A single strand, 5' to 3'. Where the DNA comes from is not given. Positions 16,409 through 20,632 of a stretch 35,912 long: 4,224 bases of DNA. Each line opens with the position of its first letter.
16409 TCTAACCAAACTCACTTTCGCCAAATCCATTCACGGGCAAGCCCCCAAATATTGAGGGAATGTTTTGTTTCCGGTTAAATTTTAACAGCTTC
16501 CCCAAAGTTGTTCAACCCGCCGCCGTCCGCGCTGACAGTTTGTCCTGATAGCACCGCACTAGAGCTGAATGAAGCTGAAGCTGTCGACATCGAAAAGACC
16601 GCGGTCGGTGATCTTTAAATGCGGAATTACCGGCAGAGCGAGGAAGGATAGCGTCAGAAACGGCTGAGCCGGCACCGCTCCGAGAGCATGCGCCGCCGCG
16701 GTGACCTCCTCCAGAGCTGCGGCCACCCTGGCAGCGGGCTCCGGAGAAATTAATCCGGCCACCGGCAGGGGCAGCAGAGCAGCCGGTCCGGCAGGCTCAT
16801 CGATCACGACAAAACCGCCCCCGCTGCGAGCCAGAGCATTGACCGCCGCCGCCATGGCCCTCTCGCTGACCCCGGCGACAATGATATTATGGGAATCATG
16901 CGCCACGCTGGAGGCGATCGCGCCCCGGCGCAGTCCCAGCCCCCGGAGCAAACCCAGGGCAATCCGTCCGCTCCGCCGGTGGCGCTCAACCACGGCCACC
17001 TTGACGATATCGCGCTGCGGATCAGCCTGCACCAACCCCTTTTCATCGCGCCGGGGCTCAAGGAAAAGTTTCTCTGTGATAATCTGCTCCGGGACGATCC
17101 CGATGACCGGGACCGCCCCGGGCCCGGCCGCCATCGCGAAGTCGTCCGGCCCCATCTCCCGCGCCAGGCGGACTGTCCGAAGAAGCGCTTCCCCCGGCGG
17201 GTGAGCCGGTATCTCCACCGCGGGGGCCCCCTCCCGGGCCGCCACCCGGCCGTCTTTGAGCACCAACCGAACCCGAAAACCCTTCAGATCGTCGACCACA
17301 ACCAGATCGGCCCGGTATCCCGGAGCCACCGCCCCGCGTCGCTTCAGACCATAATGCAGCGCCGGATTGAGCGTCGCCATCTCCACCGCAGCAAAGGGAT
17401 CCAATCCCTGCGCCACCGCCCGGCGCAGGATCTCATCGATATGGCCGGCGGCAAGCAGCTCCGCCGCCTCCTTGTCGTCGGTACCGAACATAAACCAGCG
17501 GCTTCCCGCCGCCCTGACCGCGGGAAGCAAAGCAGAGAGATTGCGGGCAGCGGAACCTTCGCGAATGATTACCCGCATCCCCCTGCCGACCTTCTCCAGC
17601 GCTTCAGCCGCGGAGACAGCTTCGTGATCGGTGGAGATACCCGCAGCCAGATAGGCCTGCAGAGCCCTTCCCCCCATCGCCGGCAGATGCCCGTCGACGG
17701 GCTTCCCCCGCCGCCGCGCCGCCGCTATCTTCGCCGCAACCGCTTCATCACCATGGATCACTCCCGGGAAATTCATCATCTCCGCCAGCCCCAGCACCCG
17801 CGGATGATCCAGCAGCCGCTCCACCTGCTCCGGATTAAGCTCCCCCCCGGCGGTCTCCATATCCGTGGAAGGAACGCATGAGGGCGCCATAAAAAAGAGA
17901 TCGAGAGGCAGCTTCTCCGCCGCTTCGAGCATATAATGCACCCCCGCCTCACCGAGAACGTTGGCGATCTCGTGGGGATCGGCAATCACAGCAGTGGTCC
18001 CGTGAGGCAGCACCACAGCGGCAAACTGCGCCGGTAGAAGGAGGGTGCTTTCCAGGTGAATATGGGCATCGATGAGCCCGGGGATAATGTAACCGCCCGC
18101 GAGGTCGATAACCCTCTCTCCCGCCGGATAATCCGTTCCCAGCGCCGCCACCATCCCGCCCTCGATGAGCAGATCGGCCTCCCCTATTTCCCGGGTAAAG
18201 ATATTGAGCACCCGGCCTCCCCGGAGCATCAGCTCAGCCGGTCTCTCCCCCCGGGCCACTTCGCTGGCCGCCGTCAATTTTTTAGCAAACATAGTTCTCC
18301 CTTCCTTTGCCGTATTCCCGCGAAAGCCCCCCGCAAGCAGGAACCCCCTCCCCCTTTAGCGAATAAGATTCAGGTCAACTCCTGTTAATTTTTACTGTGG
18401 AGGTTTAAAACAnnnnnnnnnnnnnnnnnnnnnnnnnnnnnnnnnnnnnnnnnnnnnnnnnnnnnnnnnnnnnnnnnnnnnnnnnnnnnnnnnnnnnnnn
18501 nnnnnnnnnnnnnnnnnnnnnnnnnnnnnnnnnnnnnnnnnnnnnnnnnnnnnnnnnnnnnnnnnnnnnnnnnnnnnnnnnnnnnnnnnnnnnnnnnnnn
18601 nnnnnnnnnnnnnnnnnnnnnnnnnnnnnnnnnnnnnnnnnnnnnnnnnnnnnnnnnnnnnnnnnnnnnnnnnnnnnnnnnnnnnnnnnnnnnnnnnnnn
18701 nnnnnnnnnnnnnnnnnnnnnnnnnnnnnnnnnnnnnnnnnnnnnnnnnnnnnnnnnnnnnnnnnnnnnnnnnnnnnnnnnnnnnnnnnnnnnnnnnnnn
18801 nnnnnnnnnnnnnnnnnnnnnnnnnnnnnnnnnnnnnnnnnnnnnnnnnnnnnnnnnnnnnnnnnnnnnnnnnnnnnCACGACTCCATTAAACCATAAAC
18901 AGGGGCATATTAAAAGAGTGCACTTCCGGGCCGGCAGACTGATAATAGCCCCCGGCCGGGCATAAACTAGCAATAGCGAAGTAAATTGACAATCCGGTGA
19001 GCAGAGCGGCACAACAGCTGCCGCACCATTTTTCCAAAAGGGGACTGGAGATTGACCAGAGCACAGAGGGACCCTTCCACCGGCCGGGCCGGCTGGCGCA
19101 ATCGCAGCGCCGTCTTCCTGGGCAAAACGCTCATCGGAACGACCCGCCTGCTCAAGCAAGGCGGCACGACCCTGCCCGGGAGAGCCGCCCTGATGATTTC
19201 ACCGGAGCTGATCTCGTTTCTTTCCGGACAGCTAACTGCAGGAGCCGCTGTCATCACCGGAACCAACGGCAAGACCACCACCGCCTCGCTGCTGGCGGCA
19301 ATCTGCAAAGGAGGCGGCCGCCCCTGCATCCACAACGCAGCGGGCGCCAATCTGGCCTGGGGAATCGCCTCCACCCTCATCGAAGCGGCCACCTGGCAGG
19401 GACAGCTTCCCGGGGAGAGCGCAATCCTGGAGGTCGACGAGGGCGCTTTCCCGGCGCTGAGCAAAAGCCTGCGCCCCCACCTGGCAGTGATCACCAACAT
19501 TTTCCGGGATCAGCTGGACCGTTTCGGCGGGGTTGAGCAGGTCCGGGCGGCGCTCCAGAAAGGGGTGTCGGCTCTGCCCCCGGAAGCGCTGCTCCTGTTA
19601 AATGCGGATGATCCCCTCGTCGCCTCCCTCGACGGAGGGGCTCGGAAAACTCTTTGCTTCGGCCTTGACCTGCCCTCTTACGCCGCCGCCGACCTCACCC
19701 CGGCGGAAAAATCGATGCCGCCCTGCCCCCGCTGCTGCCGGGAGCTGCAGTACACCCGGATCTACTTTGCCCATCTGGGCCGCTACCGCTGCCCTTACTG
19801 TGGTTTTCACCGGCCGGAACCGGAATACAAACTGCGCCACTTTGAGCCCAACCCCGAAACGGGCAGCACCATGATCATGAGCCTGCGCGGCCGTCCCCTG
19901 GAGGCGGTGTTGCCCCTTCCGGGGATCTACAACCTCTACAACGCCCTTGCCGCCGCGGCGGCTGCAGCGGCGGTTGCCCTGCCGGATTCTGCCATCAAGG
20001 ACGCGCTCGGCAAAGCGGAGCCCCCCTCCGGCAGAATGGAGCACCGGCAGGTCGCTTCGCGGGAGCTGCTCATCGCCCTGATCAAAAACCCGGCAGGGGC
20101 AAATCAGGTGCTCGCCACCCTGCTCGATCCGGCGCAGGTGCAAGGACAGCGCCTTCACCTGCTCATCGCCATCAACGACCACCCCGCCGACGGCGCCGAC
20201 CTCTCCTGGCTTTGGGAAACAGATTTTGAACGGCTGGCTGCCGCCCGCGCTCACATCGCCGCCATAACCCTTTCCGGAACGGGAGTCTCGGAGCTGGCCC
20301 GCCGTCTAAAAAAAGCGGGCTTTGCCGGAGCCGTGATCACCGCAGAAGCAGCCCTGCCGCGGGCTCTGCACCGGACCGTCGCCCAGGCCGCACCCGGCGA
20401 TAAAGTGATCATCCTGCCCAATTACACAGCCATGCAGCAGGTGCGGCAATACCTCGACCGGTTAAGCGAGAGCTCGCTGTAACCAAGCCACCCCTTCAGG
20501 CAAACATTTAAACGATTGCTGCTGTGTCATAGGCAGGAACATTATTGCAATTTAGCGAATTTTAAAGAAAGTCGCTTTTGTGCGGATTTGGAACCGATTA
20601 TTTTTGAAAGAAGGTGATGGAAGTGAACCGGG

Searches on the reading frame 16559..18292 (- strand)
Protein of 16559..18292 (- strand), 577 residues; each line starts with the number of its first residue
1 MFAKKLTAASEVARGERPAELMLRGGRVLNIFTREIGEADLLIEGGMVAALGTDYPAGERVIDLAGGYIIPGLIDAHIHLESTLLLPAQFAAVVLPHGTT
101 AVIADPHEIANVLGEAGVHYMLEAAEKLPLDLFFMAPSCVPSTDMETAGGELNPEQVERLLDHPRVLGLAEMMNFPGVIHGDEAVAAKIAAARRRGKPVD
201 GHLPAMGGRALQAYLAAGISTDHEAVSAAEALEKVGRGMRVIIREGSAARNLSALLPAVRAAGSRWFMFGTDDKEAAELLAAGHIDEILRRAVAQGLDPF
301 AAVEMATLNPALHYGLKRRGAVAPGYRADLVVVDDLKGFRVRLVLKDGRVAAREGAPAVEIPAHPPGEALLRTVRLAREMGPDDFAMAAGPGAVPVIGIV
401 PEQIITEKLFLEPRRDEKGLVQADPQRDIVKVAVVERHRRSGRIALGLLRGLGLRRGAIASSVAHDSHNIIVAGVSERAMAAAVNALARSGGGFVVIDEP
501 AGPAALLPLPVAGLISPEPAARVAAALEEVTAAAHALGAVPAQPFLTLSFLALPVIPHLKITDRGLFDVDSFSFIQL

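Call 35: search_protein_families(library=pfam, proteins=[window:16559-18292:-], max_evalue=0.00001)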
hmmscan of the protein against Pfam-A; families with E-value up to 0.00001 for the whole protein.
window:16559-18292:- (577 aa): 3 families
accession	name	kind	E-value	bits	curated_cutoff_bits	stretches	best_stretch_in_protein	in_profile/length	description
PF13382.11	Adenine_deam_C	-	1.5e-61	207.1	27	1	403-572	1-168/169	Adenine deaminase C-terminal domain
PF01979.26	Amidohydro_1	-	1.4e-46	159.7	25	1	68-350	1-344/345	Amidohydrolase family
PF07969.17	Amidohydro_3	-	5.5e-14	52.9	29.7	0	248-350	351-470/472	Amidohydrolase family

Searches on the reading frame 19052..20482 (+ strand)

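Call 35: search_protein_families(library=pfam, proteins=[window:19052-20482:+], max_evalue=0.00001)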
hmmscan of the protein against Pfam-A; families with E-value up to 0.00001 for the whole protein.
window:19052-20482:+ (476 aa): 2 families
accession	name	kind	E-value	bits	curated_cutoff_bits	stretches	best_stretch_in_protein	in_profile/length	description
PF08353.15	MurT_C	-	1.4e-24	86.6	25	1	343-461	1-110/110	MurT ligase C-terminal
PF08245.18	Mur_ligase_M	-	2.8e-21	76.9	24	1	68-199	1-137/200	Mur ligase middle domain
